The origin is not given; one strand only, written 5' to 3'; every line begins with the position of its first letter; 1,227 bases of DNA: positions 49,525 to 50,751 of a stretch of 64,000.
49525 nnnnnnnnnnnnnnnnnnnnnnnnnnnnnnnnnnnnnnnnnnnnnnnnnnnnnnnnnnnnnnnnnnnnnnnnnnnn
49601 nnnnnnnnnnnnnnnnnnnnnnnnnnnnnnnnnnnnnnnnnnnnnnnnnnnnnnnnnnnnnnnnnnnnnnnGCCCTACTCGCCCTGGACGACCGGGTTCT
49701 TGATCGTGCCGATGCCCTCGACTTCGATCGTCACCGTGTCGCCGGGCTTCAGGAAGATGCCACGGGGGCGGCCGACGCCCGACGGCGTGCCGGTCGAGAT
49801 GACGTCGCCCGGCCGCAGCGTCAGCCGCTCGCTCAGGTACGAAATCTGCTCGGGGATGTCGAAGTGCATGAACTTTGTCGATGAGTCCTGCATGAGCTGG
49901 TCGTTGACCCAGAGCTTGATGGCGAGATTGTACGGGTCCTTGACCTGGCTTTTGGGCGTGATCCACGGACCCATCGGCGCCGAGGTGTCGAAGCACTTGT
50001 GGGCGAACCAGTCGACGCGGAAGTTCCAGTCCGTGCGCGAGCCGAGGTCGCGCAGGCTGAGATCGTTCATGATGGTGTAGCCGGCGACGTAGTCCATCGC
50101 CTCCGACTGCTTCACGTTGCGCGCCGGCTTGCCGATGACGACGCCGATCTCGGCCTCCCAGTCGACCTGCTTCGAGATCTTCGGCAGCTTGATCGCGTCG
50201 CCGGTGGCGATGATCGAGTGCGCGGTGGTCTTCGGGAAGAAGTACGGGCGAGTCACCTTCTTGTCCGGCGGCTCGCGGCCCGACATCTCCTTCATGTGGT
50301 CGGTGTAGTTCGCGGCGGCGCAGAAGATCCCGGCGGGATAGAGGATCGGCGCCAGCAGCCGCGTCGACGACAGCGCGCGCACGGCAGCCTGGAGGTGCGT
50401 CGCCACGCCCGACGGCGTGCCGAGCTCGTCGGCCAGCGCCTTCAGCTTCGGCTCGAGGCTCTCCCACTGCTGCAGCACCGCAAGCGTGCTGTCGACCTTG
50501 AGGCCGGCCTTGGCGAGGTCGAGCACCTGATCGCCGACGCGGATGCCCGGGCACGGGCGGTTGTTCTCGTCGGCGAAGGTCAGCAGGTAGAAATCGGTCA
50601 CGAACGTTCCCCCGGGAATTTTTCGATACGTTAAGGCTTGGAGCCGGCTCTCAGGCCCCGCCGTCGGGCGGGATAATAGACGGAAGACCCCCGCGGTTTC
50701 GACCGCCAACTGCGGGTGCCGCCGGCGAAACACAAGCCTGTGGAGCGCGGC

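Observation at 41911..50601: Putative uncharacterised ring-cleavage/decarboxylation catabolic cluster with orphan TctC binding proteins and an AraC regulator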

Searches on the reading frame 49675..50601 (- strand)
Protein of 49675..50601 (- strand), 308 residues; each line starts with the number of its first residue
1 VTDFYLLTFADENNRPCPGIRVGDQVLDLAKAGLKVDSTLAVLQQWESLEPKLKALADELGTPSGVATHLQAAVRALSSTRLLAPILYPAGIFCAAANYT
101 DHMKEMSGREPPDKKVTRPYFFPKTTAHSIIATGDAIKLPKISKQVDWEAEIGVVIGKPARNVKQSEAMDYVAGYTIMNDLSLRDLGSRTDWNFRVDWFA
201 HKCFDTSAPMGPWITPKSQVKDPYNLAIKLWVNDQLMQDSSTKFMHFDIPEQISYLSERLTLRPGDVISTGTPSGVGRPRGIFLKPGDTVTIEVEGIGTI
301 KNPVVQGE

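Call 4: search_protein_families(library=pfam, proteins=[window:49675-50554:-], max_evalue=0.01)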
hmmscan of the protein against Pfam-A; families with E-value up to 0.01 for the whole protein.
window:49675-50554:- (293 aa): 0 families

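Call 8: search_protein_families(library=ncbifam, proteins=[window:49675-50601:-], max_evalue=0.001)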
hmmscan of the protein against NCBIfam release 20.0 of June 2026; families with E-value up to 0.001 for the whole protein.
window:49675-50601:- (308 aa): 7 families
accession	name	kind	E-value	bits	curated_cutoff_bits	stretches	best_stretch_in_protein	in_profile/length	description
TIGR02303.1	HpaG-C-term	equivalog_domain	3.8e-54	183.7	276.4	1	71-306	26-244/245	4-hydroxyphenylacetate degradation bifunctional isomerase/decarboxylase, C-terminal subunit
NF053535.1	DhyDRhmHlse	equivalog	1.3e-49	169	500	1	81-306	62-280/284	2,4-didehydro-3-deoxy-L-rhamnonate hydrolase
NF011750.0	PRK15203.1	equivalog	4.6e-42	144.3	811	1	91-306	224-424/429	4-hydroxyphenylacetate degradation bifunctional isomerase/decarboxylase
TIGR02305.1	HpaG-N-term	equivalog_domain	2e-36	125.4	228.65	1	92-304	3-205/205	4-hydroxyphenylacetate degradation bifunctional isomerase/decarboxylase, N-terminal subunit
NF007967.0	PRK10691.1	equivalog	1.2e-31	109.8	201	1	92-296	19-211/219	fumarylacetoacetate hydrolase family protein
NF009399.0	PRK12764.1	equivalog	3.2e-30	105.6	444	1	117-297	43-212/501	fumarylacetoacetate hydrolase family protein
TIGR01266.1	fum_ac_acetase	equivalog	2.9e-08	33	375.3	1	143-219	194-269/420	fumarylacetoacetase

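Call 9: search_protein_families(library=pfam, proteins=[window:49675-50601:-], max_evalue=0.01)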
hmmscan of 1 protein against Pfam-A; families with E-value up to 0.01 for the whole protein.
window:49675-50601:- (308 aa): 1 family
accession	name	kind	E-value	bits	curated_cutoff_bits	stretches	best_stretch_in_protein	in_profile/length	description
PF01557.24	FAA_hydrolase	-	2.9e-74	249.8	23.9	1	92-305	2-214/214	Fumarylacetoacetate (FAA) hydrolase C-terminal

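Call 44: search_solved_structures(query=window:49675-50601:-, max_evalue=1e-20, show_alignments=1)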
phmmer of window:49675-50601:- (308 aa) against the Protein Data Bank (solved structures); distinct sequences matched with E-value up to 1e-20: 23.
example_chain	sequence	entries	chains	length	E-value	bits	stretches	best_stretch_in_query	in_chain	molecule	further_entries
1gtt_A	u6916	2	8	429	2.6e-58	201.1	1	84-306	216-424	4-HYDROXYPHENYLACETATE DEGRADATION BIFUNCTIONAL ISOMERASE/DECARBOXYLASE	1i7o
8sky_A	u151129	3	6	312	2.5e-43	152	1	68-304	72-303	Fumarylacetoacetate hydrolase family protein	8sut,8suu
3qdf_A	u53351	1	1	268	9e-42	146.8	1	76-306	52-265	2-hydroxyhepta-2,4-diene-1,7-dioate isomerase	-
8gsr_A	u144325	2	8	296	3.5e-40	141.6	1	84-304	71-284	L-2,4-diketo-3-deoxyrhamnonate hydrolase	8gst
3rr6_A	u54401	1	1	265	2.6e-39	138.8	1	63-306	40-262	Putative uncharacterized protein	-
4pfz_A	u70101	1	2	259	1.7e-38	136.1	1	77-306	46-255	5-carboxymethyl-2-hydroxymuconate delta-isomerase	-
6iym_A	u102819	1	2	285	2.5e-37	132.2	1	69-304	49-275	5-oxopent-3-ene-1,2,5-tricarboxylate decarboxylase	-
1wzo_A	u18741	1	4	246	2.6e-36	128.9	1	88-305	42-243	HpcE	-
6j57_A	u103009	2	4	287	5.3e-35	124.6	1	80-305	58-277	Predicted 2-keto-4-pentenoate hydratase/2-oxohepta-3-ene-1,7-dioic acid hydratase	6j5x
6jvv_A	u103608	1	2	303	2.8e-34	122.2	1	19-308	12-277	maleylpyruvate hydrolase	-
6jvw_A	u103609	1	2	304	2.9e-34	122.2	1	19-308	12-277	maleylpyruvate hydrolase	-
4dbf_A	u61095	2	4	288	2.2e-33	119.3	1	77-306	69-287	2-HYDROXYHEPTA-2,4-DIENE-1,7-DIOATE ISOMERASE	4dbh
1saw_A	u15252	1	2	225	1.9e-32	116.2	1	90-278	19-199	hypothetical protein FLJ36880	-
6fog_A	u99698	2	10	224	1.9e-32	116.2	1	90-278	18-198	Acylpyruvase FAHD1, mitochondrial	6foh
6sbi_A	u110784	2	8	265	4.6e-32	114.9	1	79-300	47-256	Acylpyruvase FAHD1, mitochondrial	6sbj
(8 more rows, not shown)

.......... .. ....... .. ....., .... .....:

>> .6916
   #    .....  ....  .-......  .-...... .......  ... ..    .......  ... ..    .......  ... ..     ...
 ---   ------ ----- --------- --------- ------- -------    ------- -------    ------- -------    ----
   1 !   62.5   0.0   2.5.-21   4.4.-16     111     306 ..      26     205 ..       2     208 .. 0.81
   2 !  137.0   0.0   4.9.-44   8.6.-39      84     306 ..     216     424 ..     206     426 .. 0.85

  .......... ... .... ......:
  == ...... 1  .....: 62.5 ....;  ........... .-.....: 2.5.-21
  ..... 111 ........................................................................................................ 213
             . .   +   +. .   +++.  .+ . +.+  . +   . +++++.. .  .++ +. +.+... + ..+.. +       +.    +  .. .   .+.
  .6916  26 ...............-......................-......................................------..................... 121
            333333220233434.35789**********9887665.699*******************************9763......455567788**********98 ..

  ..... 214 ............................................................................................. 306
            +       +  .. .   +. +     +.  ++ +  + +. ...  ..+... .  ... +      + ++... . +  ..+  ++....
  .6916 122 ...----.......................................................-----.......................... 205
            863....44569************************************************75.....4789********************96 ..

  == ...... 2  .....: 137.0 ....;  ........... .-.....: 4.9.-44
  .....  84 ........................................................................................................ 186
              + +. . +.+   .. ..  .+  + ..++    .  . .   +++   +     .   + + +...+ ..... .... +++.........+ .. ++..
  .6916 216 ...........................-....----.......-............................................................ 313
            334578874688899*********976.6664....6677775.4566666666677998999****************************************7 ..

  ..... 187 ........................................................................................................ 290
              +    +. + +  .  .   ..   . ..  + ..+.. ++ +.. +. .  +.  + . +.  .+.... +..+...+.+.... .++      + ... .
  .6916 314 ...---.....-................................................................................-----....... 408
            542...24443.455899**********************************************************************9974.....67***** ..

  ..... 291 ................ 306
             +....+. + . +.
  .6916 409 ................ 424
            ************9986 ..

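Call 74: find_homologous_proteins(query=window:49675-50601:-, max_evalue=1e-20)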
Query window:49675-50601:- (308 aa): 6130 proteins with E <= 1e-20 among 8000 candidates; the best 120 are listed.
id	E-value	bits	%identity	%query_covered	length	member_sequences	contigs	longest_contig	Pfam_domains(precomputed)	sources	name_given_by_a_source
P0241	5.3e-207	704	100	100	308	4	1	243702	PF01557.24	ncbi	ncbi:MAG: fumarylacetoacetate hydrolase family protein [Gemmatimonas sp.]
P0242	9.7e-195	664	93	100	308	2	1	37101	PF01557.24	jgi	-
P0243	4.1e-174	596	84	100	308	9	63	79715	PF01557.24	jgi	jgi:2,4-didehydro-3-deoxy-L-rhamnonate hydrolase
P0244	4.2e-173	593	82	100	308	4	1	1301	PF01557.24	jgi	jgi:2,4-didehydro-3-deoxy-L-rhamnonate hydrolase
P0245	2.6e-170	584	82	100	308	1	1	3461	PF01557.24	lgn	-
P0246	3.3e-168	577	80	100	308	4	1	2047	PF01557.24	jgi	jgi:2,4-didehydro-3-deoxy-L-rhamnonate hydrolase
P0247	7.2e-166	569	80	100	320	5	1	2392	PF01557.24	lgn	-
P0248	8.6e-166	569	80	100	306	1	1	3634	PF01557.24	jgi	jgi:2-keto-4-pentenoate hydratase/2-oxohepta-3-ene-1,7-dioic acid hydratase in catechol pathway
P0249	2.7e-165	567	81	100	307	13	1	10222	PF01557.24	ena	-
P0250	6.6e-165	566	79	100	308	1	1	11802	PF01557.24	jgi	jgi:2,4-diketo-3-deoxy-L-fuconate hydrolase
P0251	3.6e-164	564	80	100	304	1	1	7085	PF01557.24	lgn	-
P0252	9.7e-162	556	77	100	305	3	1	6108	PF01557.24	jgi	jgi:2-keto-4-pentenoate hydratase/2-oxohepta-3-ene-1,7-dioic acid hydratase in catechol pathway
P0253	1.2e-146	506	72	99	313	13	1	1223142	PF01557.24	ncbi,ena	-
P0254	3.2e-138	478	67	100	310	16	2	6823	PF01557.24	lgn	-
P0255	1.5e-137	476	68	100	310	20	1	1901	PF01557.24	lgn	-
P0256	1.4e-132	460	67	99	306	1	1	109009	PF01557.24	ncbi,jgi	ncbi:MAG TPA: fumarylacetoacetate hydrolase family protein [Alphaproteobacteria bacterium]|jgi:2-ket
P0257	2.4e-127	443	64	100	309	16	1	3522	PF01557.24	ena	-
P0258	2.3e-124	433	64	100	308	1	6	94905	PF01557.24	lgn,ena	-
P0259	2.5e-124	433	63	100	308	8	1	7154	PF01557.24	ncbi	-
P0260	1.2e-123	431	62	100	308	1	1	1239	PF01557.24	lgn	-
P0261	1.2e-122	427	62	99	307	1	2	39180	PF01557.24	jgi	jgi:2-keto-4-pentenoate hydratase/2-oxohepta-3-ene-1,7-dioic acid hydratase in catechol pathway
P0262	3.1e-122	426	62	100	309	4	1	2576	PF01557.24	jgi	-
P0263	8.3e-120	418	62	100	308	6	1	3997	PF01557.24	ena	-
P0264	2.4e-118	413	60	100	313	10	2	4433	PF01557.24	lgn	-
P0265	2.3e-117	410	60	100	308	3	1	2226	PF01557.24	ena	-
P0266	2.1e-113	397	58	100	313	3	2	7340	PF01557.24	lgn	-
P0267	2.3e-113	397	58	98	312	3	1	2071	PF01557.24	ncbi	-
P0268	7.2e-113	395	59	100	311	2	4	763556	PF01557.24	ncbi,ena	-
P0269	2.0e-112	394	60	100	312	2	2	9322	PF01557.24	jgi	jgi:2-keto-4-pentenoate hydratase/2-oxohepta-3-ene-1,7-dioic acid hydratase in catechol pathway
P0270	4.3e-112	393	58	100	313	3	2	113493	PF01557.24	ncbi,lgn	-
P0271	9.4e-112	392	58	100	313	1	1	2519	PF01557.24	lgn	-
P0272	1.9e-111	391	58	100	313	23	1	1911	PF01557.24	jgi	jgi:2,4-diketo-3-deoxy-L-fuconate hydrolase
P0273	2.1e-111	390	59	100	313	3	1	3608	PF01557.24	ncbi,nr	ncbi:MAG: hypothetical protein QOC56_2020 [Alphaproteobacteria bacterium]|nr:hypothetical protein [A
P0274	2.8e-111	390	59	100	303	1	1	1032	PF01557.24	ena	-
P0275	3.1e-111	390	57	100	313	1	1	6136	PF01557.24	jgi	jgi:2-keto-4-pentenoate hydratase/2-oxohepta-3-ene-1,7-dioic acid hydratase in catechol pathway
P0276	6.7e-111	389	58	100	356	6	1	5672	PF01557.24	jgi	jgi:2-keto-4-pentenoate hydratase/2-oxohepta-3-ene-1,7-dioic acid hydratase in catechol pathway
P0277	1.9e-110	387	58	100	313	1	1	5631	PF01557.24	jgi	jgi:2,4-diketo-3-deoxy-L-fuconate hydrolase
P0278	2.9e-110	387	59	100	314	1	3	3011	PF01557.24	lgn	-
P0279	3.0e-110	387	57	100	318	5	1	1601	PF01557.24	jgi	jgi:2,4-diketo-3-deoxy-L-fuconate hydrolase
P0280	3.3e-110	386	57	100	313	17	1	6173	PF01557.24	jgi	jgi:2-keto-4-pentenoate hydratase/2-oxohepta-3-ene-1,7-dioic acid hydratase in catechol pathway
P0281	3.4e-110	386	57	100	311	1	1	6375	PF01557.24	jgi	jgi:2-keto-4-pentenoate hydratase/2-oxohepta-3-ene-1,7-dioic acid hydratase in catechol pathway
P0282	3.7e-110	386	59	100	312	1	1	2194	PF01557.24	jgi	jgi:2,4-didehydro-3-deoxy-L-rhamnonate hydrolase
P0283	5.4e-110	386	57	100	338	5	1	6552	PF01557.24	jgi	-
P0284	6.6e-110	385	58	100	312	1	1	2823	PF01557.24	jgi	jgi:2-keto-4-pentenoate hydratase/2-oxohepta-3-ene-1,7-dioic acid hydratase in catechol pathway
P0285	8.9e-110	385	59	100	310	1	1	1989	PF01557.24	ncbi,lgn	-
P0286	9.3e-110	385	70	77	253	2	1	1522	PF01557.24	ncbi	-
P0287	1.7e-109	384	56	100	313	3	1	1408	PF01557.24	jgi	jgi:2,4-diketo-3-deoxy-L-fuconate hydrolase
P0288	2.0e-109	384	58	100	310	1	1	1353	PF01557.24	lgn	-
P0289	2.0e-109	384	59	100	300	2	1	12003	PF01557.24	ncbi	-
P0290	3.7e-109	383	59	100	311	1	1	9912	PF01557.24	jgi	jgi:2,4-didehydro-3-deoxy-L-rhamnonate hydrolase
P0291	4.9e-109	383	57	100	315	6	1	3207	PF01557.24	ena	-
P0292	5.1e-109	383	58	100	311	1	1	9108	PF01557.24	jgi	jgi:2-keto-4-pentenoate hydratase/2-oxohepta-3-ene-1,7-dioic acid hydratase in catechol pathway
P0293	8.3e-109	382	59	100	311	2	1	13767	PF01557.24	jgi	jgi:2-keto-4-pentenoate hydratase/2-oxohepta-3-ene-1,7-dioic acid hydratase in catechol pathway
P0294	1.6e-108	381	59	100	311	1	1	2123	PF01557.24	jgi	jgi:2-keto-4-pentenoate hydratase/2-oxohepta-3-ene-1,7-dioic acid hydratase in catechol pathway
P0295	2.0e-108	381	63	85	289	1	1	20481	PF01557.24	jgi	jgi:2-keto-4-pentenoate hydratase/2-oxohepta-3-ene-1,7-dioic acid hydratase in catechol pathway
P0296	2.0e-108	381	57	100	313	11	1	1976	PF01557.24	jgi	jgi:2,4-didehydro-3-deoxy-L-rhamnonate hydrolase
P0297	2.3e-108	380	59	100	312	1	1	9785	PF01557.24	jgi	jgi:2-keto-4-pentenoate hydratase/2-oxohepta-3-ene-1,7-dioic acid hydratase in catechol pathway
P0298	2.3e-108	380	58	100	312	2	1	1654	PF01557.24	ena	-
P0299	2.4e-108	380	58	100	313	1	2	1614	PF01557.24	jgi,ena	-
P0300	2.8e-108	380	58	100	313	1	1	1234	PF01557.24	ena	-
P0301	3.0e-108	380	57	100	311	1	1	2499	PF01557.24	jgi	jgi:2-keto-4-pentenoate hydratase/2-oxohepta-3-ene-1,7-dioic acid hydratase in catechol pathway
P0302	5.8e-108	379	58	100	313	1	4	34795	PF01557.24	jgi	jgi:2,4-diketo-3-deoxy-L-fuconate hydrolase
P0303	6.0e-108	379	58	100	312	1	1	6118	PF01557.24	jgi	jgi:2-keto-4-pentenoate hydratase/2-oxohepta-3-ene-1,7-dioic acid hydratase in catechol pathway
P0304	7.8e-108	379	56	100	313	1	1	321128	PF01557.24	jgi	jgi:2-keto-4-pentenoate hydratase/2-oxohepta-3-ene-1,7-dioic acid hydratase in catechol pathway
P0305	9.3e-108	378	58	100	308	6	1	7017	PF01557.24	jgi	jgi:2-keto-4-pentenoate hydratase/2-oxohepta-3-ene-1,7-dioic acid hydratase in catechol pathway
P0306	1.0e-107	378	58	100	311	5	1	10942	PF01557.24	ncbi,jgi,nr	ncbi:MAG TPA: fumarylacetoacetate hydrolase family protein [Alphaproteobacteria bacterium]|nr:fumary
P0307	1.2e-107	378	58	100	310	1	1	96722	PF01557.24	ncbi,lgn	-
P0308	1.4e-107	378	56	100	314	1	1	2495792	PF01557.24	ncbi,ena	-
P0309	1.4e-107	378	57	100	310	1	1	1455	PF01557.24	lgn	-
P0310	1.6e-107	378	58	100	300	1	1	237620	PF01557.24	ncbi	-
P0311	1.6e-107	378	59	100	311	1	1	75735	PF01557.24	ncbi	ncbi:MAG: fumarylacetoacetate hydrolase family protein [Gemmatimonas sp.]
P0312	2.6e-107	377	57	100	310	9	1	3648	PF01557.24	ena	-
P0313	4.0e-107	376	56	100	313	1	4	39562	PF01557.24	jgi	jgi:2-keto-4-pentenoate hydratase/2-oxohepta-3-ene-1,7-dioic acid hydratase in catechol pathway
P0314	4.3e-107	376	58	100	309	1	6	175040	PF01557.24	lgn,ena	-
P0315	5.2e-107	376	57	100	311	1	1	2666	PF01557.24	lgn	-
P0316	5.6e-107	376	58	99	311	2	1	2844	PF01557.24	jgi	jgi:2,4-diketo-3-deoxy-L-fuconate hydrolase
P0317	7.1e-107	376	57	100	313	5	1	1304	PF01557.24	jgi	jgi:2-keto-4-pentenoate hydratase/2-oxohepta-3-ene-1,7-dioic acid hydratase in catechol pathway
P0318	8.8e-107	375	58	100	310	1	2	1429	PF01557.24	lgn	-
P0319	9.5e-107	375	57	100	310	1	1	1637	PF01557.24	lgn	-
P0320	1.1e-106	375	58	100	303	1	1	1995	PF01557.24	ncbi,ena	-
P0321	1.4e-106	375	57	98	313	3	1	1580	PF01557.24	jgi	-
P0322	2.3e-106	374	55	100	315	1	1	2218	PF01557.24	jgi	jgi:2-keto-4-pentenoate hydratase/2-oxohepta-3-ene-1,7-dioic acid hydratase in catechol pathway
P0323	2.4e-106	374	57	100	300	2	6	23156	PF01557.24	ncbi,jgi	ncbi:MAG: fumarylacetoacetate hydrolase family protein [Alphaproteobacteria bacterium]|jgi:2-keto-4-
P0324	2.7e-106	374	55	99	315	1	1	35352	PF01557.24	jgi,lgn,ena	-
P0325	2.8e-106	374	57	100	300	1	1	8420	PF01557.24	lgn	-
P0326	3.0e-106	373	57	100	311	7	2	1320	PF01557.24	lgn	-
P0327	4.9e-106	373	57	100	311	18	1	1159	PF01557.24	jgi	jgi:2-keto-4-pentenoate hydratase/2-oxohepta-3-ene-1,7-dioic acid hydratase in catechol pathway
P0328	5.9e-106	372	57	98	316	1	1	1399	PF01557.24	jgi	jgi:2-keto-4-pentenoate hydratase/2-oxohepta-3-ene-1,7-dioic acid hydratase in catechol pathway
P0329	6.1e-106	372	57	100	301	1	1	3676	PF01557.24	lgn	-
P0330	1.4e-105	371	56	100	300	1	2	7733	PF01557.24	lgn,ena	-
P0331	1.5e-105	371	71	74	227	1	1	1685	PF01557.24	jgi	jgi:2-keto-4-pentenoate hydratase/2-oxohepta-3-ene-1,7-dioic acid hydratase in catechol pathway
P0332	2.1e-105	371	57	100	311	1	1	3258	PF01557.24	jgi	jgi:2-keto-4-pentenoate hydratase/2-oxohepta-3-ene-1,7-dioic acid hydratase in catechol pathway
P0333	2.3e-105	371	56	100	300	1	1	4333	PF01557.24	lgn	-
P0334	2.4e-105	370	57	100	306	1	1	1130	PF01557.24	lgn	-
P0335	3.0e-105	370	57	100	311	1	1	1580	PF01557.24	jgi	jgi:2-keto-4-pentenoate hydratase/2-oxohepta-3-ene-1,7-dioic acid hydratase in catechol pathway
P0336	3.2e-105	370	57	100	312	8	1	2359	PF01557.24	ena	-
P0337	3.5e-105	370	57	100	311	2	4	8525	PF01557.24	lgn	-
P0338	5.6e-105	369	57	100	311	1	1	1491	PF01557.24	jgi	jgi:2-keto-4-pentenoate hydratase/2-oxohepta-3-ene-1,7-dioic acid hydratase in catechol pathway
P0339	1.1e-104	368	57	100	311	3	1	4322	PF01557.24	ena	-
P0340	1.2e-104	368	56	100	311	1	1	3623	PF01557.24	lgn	-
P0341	1.8e-104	368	57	100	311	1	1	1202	PF01557.24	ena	-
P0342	1.9e-104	368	56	100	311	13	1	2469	PF01557.24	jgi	jgi:2,4-didehydro-3-deoxy-L-rhamnonate hydrolase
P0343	2.0e-104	367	54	100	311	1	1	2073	PF01557.24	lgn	-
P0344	2.2e-104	367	56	100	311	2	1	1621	PF01557.24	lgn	-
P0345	2.2e-104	367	56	100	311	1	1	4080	PF01557.24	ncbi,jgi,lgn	ncbi:MAG: 2-keto-4-pentenoate hydratase/2-oxohepta-3-ene-1,7-dioic acid hydratase in catechol pathwa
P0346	2.5e-104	367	57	100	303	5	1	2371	PF01557.24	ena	-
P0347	3.1e-104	367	56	100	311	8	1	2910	PF01557.24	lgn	-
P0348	6.3e-104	366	56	100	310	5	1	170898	PF01557.24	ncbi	-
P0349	7.0e-104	366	56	100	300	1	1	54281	PF01557.24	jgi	jgi:2-keto-4-pentenoate hydratase/2-oxohepta-3-ene-1,7-dioic acid hydratase in catechol pathway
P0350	7.9e-104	365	57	100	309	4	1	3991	PF01557.24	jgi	jgi:2-keto-4-pentenoate hydratase/2-oxohepta-3-ene-1,7-dioic acid hydratase in catechol pathway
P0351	1.1e-103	365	56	100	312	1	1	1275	PF01557.24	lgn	-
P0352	1.2e-103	365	56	100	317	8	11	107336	PF01557.24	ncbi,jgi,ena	ncbi:MAG: fumarylacetoacetate hydrolase family protein [Alphaproteobacteria bacterium]|jgi:2-keto-4-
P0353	2.0e-103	364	56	99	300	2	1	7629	PF01557.24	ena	-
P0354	2.0e-103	364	55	100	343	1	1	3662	PF01557.24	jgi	jgi:2,4-didehydro-3-deoxy-L-rhamnonate hydrolase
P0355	2.2e-103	364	55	100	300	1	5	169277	PF01557.24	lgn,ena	-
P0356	2.6e-103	364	57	99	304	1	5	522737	PF01557.24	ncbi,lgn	-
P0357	4.1e-103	363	57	100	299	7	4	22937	PF01557.24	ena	-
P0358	4.5e-103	363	55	100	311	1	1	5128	PF01557.24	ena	-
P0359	5.1e-103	363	56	100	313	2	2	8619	PF01557.24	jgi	jgi:2-keto-4-pentenoate hydratase/2-oxohepta-3-ene-1,7-dioic acid hydratase in catechol pathway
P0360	5.2e-103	363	55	98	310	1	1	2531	PF01557.24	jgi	jgi:2-keto-4-pentenoate hydratase/2-oxohepta-3-ene-1,7-dioic acid hydratase in catechol pathway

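Call 75: find_encoding_contigs(protein=P0241, flank=10000, max_places=2)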
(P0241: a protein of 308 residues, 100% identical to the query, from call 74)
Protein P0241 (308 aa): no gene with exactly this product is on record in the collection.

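Call 76: find_encoding_contigs(protein=P0253, flank=9000, max_places=1)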
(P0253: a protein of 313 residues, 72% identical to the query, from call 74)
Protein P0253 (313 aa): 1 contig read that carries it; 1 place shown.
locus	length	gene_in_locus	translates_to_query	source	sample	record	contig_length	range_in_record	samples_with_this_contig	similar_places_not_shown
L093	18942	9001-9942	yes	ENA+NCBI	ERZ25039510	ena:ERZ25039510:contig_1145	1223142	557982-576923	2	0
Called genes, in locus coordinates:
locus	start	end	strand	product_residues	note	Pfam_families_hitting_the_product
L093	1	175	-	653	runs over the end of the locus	PF02518:HATPase_c, PF00204:DNA_gyraseB, PF01751:Toprim, PF00986:DNA_gyraseB_C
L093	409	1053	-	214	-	PF02798:GST_N, PF13409:GST_N_2, PF13417:GST_N_3 (weak)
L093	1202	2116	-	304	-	PF00120:Gln-synt_C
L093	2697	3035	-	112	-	PF00543:P-II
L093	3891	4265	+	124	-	-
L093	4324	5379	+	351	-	PF00596:Aldolase_II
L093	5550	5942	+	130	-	PF13561:adh_short_C2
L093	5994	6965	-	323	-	PF13365:Trypsin_2, PF13180:PDZ_2, PF17820:PDZ_6 (weak)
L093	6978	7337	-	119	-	-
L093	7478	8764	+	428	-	PF03401:TctC (weak)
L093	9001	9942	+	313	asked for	PF01557:FAA_hydrolase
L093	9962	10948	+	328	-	PF04909:Amidohydro_2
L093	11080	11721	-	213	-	-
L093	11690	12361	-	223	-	-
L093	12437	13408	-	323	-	PF03401:TctC (faint)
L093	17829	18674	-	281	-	PF01557:FAA_hydrolase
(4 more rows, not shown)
